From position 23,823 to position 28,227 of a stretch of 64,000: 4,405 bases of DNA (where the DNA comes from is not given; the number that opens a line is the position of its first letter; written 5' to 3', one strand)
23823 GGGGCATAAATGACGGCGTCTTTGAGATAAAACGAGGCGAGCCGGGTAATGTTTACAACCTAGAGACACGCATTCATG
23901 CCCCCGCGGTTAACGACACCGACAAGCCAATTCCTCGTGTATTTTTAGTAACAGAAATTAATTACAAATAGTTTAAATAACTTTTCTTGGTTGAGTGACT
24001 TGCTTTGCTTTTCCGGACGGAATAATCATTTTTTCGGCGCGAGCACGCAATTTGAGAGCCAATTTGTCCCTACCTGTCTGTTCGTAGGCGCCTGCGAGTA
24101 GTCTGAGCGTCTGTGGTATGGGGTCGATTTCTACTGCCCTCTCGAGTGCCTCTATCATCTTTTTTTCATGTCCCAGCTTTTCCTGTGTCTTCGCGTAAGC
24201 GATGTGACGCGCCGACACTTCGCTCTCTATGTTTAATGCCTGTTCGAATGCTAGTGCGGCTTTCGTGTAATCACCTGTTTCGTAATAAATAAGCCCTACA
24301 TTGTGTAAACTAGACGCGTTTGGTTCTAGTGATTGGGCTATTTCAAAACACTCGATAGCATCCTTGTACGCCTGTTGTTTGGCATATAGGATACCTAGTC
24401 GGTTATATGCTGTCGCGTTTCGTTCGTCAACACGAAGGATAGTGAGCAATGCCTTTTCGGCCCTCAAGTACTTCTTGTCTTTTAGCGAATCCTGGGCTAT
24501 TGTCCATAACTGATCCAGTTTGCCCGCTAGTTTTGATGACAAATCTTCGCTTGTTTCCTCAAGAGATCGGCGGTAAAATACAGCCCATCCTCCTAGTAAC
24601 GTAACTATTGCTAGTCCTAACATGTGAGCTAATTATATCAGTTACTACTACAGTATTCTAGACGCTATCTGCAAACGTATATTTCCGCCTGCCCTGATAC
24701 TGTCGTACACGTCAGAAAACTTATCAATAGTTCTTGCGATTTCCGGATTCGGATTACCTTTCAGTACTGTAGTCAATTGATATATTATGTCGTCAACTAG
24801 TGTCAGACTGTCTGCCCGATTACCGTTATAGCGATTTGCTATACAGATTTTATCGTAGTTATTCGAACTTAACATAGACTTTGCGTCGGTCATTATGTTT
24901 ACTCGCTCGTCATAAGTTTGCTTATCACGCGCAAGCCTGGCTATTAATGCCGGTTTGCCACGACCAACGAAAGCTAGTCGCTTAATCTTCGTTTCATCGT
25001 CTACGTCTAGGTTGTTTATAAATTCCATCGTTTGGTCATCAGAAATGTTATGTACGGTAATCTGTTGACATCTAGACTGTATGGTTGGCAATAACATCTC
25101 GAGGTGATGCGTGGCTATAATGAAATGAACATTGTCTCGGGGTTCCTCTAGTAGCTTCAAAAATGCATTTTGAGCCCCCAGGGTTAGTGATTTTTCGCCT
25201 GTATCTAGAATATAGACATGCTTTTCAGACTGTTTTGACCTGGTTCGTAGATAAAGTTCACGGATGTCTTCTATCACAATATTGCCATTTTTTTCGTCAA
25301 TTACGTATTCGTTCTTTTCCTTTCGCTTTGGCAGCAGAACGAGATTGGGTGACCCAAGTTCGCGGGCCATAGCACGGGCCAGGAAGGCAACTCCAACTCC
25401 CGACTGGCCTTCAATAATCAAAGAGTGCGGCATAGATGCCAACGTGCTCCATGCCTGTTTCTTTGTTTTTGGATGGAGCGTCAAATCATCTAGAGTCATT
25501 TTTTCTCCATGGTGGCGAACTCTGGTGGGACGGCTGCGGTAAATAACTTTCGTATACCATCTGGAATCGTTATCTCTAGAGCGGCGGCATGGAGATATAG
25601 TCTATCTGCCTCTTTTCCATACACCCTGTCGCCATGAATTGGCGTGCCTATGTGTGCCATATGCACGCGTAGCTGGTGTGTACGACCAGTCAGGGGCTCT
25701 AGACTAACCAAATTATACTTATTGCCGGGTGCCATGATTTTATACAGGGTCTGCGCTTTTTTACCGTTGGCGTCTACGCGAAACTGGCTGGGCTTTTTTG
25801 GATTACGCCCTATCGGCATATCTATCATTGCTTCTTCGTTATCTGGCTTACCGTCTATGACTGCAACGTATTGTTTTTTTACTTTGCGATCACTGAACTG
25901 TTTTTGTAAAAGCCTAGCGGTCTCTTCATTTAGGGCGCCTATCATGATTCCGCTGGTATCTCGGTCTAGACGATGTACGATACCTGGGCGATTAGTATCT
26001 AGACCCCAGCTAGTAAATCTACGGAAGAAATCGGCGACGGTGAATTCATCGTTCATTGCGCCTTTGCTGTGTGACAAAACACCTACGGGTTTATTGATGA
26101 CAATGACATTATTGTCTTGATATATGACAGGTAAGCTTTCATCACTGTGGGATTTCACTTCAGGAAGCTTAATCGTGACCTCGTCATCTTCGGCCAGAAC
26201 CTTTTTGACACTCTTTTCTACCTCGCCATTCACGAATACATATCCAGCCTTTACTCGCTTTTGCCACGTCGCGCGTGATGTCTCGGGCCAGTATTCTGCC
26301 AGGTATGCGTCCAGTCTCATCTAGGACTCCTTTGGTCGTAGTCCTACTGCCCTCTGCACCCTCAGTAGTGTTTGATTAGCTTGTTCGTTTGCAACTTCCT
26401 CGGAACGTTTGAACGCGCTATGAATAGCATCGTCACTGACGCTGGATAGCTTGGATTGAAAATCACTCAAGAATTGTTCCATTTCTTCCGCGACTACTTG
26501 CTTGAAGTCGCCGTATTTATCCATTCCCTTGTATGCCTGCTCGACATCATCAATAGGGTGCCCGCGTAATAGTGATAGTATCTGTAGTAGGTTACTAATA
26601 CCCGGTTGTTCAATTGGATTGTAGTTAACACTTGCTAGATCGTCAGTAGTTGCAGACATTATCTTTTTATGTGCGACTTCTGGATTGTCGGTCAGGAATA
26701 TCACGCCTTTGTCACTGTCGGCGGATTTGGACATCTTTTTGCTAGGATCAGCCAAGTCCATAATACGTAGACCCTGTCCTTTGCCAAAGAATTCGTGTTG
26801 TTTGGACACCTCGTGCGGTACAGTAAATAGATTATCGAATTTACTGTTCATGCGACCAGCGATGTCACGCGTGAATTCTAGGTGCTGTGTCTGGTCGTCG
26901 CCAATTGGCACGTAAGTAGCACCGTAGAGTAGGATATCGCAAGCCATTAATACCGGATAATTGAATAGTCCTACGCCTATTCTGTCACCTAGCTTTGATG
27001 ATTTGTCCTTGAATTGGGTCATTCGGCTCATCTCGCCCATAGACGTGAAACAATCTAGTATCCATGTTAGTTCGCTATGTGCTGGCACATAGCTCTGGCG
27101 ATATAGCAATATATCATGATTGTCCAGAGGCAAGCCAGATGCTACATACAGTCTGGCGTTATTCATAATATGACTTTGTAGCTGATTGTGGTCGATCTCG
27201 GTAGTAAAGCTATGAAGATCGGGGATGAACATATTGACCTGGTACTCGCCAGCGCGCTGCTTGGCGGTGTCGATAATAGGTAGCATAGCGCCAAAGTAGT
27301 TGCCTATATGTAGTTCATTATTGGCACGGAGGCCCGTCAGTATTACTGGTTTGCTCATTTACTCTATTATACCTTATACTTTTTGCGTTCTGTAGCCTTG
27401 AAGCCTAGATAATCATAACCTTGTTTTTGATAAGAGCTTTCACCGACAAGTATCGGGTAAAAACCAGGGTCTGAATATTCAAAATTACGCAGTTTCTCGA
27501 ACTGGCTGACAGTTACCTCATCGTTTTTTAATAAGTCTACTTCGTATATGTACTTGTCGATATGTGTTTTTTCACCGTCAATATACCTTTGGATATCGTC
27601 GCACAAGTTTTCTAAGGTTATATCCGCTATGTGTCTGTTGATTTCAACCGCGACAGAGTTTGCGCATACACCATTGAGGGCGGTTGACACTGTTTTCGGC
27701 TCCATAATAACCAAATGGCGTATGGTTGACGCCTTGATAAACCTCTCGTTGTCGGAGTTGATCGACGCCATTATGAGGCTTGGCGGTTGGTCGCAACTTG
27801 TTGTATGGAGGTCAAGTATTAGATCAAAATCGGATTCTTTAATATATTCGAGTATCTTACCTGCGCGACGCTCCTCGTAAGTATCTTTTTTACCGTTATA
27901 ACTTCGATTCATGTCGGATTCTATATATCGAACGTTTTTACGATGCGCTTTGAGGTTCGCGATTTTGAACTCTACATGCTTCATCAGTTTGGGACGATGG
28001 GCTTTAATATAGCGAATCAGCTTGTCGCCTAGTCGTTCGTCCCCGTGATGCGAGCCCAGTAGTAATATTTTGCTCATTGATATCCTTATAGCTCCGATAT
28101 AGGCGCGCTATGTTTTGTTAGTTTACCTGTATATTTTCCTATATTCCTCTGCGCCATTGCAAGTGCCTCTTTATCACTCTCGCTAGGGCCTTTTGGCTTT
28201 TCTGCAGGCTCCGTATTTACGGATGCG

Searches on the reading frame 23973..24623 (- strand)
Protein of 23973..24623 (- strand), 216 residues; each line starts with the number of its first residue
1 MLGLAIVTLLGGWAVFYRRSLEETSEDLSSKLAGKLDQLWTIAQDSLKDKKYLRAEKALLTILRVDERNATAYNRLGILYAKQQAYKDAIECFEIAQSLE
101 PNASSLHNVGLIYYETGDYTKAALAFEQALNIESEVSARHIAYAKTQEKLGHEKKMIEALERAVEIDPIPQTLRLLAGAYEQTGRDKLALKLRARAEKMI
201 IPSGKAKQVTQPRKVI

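Call 59: search_protein_families(library=pfam, proteins=[window:23973-24623:-], max_evalue=0.001)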
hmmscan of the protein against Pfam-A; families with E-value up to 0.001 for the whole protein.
window:23973-24623:- (216 aa): 17 families
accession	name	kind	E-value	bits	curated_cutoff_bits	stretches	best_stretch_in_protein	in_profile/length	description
PF07719.23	TPR_2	-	5.2e-17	60.9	27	2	70-102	1-33/34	Tetratricopeptide repeat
PF00515.34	TPR_1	-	8.7e-15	54.3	27.8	2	70-102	1-33/34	Tetratricopeptide repeat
PF13424.12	TPR_12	-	9.7e-15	55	30.1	2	70-132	3-74/77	Tetratricopeptide repeat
PF13181.12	TPR_8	-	1.3e-14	53.5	25.7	1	103-133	1-31/34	Tetratricopeptide repeat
PF13432.12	TPR_16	-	5.6e-11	43.1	32.7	2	43-98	4-59/65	Tetratricopeptide repeat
PF13414.12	TPR_11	-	1.1e-09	38.3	26.8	0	110-134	1-25/42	TPR repeat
PF13176.12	TPR_7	-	3.5e-09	36.5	27.9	0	105-133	1-29/36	Tetratricopeptide repeat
PF23914.1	TPR_CcmH_CycH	-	3.7e-08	33.8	42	0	49-103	100-154/158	Cytochrome c-type biogenesis protein H TPR domain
PF13371.12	TPR_9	-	3.8e-08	33.7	35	0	49-105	8-64/73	Tetratricopeptide repeat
PF13428.12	TPR_14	-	5.5e-08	33.2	23.5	0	140-168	4-32/44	Tetratricopeptide repeat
PF12895.13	ANAPC3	-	1.2e-07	32.3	27.2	1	83-162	2-81/82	Anaphase-promoting complex, cyclosome, subunit 3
PF14559.12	TPR_19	-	1.5e-07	32.1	25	0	47-104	2-59/68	Tetratricopeptide repeat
PF13374.12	TPR_10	-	3.9e-07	30.3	27.5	1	103-132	2-31/42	Tetratricopeptide repeat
PF25063.1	ARM_TT21_C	-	6.8e-06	26.5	35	1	32-101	90-160/209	Tetratricopeptide repeat protein 21 C-terminal ARM domain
PF11846.14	Wzy_C_2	-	3.1e-05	24.5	28.5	0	146-199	122-175/191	Virulence factor membrane-bound polymerase, C-terminal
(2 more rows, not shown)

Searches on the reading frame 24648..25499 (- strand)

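Call 59: search_protein_families(library=pfam, proteins=[window:24648-25499:-], max_evalue=0.001)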
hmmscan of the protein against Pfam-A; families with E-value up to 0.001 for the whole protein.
window:24648-25499:- (283 aa): 2 families
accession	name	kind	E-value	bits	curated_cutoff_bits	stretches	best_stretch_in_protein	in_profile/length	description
PF13177.12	DNA_pol3_delta2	-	4e-22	79.3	27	1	23-151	18-159/161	DNA polymerase III, delta subunit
PF00004.35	AAA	-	8.1e-06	26.8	21.2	1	28-147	2-126/131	ATPase family associated with various cellular activities (AAA)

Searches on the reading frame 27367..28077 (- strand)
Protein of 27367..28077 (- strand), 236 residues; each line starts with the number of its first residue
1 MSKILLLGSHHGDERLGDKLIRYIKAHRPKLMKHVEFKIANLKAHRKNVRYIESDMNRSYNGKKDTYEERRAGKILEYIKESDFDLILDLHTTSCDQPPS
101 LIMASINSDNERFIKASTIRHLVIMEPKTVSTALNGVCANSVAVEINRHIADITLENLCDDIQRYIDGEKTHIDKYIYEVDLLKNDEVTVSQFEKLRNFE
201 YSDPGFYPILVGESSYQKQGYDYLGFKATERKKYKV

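Call 59: search_protein_families(library=pfam, proteins=[window:27367-28077:-], max_evalue=0.001)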
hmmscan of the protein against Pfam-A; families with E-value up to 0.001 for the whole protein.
window:27367-28077:- (236 aa): 1 family
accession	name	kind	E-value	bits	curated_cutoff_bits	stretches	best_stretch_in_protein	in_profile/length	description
PF24827.1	AstE_AspA_cat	-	2.9e-16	60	25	1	3-146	4-167/192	Succinylglutamate desuccinylase/Aspartoacylase catalytic domain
